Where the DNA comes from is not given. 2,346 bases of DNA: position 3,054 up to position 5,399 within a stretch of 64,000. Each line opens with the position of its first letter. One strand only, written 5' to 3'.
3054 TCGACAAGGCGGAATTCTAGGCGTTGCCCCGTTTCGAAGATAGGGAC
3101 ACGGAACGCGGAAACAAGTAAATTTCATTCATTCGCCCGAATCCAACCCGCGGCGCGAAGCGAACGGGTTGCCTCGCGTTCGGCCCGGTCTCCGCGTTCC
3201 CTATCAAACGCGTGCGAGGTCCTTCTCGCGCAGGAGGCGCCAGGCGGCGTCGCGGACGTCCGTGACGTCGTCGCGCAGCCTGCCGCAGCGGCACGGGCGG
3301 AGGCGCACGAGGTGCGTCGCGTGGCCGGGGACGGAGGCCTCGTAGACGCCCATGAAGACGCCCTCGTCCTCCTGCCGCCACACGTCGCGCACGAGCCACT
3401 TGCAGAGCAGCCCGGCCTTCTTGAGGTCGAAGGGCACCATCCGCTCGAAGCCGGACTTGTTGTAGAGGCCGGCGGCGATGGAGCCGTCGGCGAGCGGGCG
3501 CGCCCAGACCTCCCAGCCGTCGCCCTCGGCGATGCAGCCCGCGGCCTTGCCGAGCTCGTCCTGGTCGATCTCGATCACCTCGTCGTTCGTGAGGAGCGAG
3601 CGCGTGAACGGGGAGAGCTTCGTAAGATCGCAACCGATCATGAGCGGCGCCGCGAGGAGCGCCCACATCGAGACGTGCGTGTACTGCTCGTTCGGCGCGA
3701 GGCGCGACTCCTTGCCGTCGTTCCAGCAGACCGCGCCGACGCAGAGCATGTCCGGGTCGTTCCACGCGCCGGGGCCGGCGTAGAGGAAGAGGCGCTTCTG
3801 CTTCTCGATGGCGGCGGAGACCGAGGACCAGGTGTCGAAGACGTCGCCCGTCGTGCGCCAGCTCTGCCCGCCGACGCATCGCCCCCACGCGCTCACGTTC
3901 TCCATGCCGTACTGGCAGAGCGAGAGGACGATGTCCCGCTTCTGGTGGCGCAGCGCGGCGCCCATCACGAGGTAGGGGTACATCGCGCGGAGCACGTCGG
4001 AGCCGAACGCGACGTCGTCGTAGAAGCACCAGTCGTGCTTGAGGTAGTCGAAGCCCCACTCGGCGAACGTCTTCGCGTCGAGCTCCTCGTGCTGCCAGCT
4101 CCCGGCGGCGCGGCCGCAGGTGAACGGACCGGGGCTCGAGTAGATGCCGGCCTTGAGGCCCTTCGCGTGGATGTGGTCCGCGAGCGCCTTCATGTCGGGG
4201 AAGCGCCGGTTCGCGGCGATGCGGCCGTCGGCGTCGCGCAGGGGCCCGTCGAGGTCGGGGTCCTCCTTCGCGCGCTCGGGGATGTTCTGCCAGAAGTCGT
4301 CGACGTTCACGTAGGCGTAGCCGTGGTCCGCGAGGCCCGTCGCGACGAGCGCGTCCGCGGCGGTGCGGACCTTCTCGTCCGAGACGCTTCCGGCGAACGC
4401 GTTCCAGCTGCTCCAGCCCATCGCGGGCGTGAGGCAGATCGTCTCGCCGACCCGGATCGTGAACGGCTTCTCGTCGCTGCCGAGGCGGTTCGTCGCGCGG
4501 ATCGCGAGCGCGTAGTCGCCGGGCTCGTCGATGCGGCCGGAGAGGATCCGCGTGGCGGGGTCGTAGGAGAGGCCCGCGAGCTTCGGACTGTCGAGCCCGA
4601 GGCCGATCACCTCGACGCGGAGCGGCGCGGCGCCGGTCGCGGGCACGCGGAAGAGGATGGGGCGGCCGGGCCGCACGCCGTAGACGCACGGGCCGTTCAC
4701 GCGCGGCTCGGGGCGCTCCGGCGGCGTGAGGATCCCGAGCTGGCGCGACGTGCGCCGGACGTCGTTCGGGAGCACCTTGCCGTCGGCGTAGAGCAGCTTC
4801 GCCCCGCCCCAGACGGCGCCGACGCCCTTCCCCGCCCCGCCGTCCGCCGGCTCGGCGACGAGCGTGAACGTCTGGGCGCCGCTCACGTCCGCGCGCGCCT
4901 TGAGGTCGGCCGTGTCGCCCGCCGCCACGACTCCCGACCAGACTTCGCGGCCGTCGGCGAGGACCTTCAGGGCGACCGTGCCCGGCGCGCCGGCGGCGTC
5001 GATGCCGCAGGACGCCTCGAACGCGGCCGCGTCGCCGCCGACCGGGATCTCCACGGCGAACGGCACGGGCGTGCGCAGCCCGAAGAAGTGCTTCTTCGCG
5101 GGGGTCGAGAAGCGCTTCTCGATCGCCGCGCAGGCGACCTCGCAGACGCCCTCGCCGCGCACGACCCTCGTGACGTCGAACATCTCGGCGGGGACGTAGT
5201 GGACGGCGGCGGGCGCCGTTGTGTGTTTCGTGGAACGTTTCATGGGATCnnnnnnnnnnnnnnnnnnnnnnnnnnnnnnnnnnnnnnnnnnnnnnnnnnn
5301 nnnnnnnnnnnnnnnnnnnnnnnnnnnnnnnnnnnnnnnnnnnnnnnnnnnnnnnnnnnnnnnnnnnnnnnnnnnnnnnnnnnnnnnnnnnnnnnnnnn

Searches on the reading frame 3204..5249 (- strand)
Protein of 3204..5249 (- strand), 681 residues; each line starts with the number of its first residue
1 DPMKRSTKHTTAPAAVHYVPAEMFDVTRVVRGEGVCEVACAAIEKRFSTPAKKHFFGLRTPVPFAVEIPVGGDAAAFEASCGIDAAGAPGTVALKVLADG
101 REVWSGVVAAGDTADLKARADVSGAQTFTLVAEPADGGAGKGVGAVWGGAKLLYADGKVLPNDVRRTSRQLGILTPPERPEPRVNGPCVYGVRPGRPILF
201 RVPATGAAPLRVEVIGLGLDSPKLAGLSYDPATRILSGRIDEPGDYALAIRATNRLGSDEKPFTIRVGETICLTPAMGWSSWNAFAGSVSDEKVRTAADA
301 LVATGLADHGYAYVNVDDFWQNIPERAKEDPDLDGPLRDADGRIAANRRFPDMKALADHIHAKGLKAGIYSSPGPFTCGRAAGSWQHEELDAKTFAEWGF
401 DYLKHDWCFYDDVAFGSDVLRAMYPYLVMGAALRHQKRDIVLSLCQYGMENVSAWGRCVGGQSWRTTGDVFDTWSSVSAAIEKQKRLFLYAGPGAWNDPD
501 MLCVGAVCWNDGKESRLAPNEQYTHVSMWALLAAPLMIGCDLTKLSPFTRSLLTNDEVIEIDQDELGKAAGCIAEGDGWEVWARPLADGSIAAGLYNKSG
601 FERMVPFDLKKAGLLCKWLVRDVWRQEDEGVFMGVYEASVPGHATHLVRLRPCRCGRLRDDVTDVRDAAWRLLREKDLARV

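Call 18: search_protein_families(library=pfam, proteins=[window:3204-5249:-], max_evalue=0.001)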
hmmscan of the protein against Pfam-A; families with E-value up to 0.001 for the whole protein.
window:3204-5249:- (681 aa): 3 families
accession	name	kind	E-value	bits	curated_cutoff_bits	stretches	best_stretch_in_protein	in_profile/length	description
PF16499.11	Melibiase_2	-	6.5e-51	173.8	23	1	274-564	1-284/284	Alpha galactosidase A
PF17801.7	Melibiase_C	-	8.6e-15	55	22.9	1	577-650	2-71/71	Alpha galactosidase C-terminal beta sandwich domain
PF08305.17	NPCBM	-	1.1e-12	48.5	23.9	1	57-152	41-136/137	NPCBM/NEW2 domain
